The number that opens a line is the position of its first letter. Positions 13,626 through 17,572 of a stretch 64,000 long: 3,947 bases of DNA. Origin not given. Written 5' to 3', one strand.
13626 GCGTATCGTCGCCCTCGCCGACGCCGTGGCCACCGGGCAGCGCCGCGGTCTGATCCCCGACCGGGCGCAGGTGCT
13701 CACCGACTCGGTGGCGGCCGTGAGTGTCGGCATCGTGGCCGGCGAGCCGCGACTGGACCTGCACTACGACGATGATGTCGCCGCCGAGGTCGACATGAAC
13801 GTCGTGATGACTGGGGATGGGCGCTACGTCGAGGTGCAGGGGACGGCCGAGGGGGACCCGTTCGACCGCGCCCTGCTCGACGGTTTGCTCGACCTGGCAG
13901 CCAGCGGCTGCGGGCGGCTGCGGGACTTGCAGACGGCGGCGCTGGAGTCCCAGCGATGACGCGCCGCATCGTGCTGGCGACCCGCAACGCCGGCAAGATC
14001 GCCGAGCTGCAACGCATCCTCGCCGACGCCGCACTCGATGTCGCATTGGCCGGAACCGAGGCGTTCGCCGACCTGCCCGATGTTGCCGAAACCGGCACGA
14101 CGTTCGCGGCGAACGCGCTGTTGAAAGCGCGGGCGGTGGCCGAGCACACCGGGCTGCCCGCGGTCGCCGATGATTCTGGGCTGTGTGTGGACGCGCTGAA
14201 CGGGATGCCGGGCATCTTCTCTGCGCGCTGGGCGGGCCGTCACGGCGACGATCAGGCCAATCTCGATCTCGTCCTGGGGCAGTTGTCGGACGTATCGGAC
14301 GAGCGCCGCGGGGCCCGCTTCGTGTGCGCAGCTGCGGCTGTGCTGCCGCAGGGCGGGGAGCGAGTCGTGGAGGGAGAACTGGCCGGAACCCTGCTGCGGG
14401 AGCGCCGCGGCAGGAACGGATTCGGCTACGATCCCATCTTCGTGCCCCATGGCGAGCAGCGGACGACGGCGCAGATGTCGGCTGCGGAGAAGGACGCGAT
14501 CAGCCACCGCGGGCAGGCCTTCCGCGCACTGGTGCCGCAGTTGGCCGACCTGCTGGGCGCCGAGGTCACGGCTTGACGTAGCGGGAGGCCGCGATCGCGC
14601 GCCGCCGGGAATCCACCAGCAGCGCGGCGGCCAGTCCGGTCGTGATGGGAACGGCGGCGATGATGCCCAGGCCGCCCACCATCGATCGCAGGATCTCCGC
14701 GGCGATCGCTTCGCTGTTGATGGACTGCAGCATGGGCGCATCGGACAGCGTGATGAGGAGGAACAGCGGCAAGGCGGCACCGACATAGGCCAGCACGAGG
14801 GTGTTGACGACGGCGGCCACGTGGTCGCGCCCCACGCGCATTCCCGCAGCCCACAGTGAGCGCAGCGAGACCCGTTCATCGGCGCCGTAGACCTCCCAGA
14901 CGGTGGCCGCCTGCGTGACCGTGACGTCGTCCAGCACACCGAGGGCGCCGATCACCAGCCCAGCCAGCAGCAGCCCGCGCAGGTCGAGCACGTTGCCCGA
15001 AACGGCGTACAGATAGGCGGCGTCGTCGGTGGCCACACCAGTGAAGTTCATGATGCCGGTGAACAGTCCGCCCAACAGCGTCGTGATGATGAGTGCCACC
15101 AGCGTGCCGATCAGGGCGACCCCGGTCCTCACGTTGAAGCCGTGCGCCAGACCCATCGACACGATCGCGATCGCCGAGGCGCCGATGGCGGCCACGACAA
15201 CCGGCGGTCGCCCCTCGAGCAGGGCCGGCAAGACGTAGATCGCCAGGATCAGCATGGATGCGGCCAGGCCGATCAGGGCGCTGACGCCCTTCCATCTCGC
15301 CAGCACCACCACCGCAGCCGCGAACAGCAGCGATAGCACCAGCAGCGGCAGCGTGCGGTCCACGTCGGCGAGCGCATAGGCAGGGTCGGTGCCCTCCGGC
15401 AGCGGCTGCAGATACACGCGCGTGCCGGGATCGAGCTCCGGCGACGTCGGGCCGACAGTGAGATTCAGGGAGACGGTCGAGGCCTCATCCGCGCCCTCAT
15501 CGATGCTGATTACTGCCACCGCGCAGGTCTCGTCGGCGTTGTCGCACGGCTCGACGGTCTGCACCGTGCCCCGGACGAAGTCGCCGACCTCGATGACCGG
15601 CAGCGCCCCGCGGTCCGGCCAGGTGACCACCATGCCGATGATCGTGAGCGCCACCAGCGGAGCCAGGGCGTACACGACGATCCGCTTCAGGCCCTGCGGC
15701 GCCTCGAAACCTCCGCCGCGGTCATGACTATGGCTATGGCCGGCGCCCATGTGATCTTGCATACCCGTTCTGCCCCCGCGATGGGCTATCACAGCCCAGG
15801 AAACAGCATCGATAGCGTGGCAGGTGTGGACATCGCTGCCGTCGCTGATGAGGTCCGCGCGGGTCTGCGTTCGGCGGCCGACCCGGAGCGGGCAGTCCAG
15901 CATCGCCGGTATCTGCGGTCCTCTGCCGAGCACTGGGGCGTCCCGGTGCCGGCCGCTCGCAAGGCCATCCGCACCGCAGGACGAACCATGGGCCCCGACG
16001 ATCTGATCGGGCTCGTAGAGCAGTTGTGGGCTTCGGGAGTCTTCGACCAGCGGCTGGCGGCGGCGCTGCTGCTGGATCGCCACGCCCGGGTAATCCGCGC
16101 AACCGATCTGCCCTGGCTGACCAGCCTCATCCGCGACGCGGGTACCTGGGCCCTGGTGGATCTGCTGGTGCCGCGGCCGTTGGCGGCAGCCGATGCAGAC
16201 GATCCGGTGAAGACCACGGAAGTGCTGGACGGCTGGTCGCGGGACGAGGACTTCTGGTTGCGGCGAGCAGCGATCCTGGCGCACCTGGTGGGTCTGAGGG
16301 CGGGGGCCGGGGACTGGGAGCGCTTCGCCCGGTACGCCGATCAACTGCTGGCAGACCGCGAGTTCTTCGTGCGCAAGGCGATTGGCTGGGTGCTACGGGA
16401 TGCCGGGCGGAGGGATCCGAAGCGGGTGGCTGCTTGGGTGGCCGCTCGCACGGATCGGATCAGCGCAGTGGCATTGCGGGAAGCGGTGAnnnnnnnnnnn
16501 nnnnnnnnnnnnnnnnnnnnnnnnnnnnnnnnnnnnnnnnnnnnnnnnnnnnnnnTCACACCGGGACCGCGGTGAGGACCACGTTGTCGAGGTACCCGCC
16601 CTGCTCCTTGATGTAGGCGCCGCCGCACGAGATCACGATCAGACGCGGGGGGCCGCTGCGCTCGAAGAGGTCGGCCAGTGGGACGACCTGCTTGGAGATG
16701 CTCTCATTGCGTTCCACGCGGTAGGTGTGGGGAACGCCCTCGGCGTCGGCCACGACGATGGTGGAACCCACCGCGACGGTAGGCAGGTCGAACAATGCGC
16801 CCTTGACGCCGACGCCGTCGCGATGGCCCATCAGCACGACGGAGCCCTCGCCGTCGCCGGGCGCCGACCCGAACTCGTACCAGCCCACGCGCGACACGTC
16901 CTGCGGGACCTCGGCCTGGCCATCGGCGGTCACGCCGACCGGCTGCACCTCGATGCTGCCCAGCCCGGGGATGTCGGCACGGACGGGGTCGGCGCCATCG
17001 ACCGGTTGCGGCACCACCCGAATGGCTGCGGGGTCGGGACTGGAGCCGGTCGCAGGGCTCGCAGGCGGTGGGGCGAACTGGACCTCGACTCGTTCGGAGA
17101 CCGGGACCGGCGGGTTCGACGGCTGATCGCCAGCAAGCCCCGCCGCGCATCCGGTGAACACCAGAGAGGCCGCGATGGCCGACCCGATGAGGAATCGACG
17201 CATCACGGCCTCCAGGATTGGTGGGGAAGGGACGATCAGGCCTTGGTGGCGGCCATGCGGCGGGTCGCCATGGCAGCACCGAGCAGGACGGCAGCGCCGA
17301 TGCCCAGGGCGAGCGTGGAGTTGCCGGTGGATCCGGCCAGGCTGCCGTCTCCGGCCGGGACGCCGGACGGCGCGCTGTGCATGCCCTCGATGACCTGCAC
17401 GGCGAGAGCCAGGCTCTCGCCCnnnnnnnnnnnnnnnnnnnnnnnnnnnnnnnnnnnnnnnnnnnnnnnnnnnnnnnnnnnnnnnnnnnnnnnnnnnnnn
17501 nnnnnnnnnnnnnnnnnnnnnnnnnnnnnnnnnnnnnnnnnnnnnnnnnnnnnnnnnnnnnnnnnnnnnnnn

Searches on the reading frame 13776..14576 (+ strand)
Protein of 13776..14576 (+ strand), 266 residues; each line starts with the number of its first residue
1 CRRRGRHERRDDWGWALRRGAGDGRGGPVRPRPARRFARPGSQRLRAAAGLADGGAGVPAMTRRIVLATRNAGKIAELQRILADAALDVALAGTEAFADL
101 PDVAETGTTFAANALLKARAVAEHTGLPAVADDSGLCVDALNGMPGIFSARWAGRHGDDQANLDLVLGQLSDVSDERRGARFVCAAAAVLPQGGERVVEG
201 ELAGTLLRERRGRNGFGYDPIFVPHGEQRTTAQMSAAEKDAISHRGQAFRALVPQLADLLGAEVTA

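Call 45: search_protein_families(library=pfam, proteins=[window:13776-14576:+], max_evalue=0.001)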
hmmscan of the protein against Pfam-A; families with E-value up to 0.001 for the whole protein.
window:13776-14576:+ (266 aa): 1 family
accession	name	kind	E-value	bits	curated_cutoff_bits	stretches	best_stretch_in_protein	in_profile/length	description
PF01725.21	Ham1p_like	-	2.5e-67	226.8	22.5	1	65-254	1-185/186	Ham1 family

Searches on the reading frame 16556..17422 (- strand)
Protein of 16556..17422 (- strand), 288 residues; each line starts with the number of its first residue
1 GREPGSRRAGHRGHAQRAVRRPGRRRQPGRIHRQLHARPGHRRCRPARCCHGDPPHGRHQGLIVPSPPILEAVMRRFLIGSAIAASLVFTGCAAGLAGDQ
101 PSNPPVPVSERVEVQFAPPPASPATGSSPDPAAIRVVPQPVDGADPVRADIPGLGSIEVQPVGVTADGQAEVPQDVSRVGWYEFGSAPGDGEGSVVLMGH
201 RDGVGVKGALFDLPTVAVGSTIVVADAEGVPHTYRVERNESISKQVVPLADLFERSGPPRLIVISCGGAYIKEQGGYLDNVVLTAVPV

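Call 45: search_protein_families(library=pfam, proteins=[window:16556-17422:-], max_evalue=0.001)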
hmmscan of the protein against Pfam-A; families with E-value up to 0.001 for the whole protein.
window:16556-17422:- (288 aa): 1 family
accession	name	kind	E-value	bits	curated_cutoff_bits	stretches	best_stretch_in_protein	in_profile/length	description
PF04203.18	Sortase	-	5.4e-12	46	26.6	1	161-287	11-124/125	Sortase domain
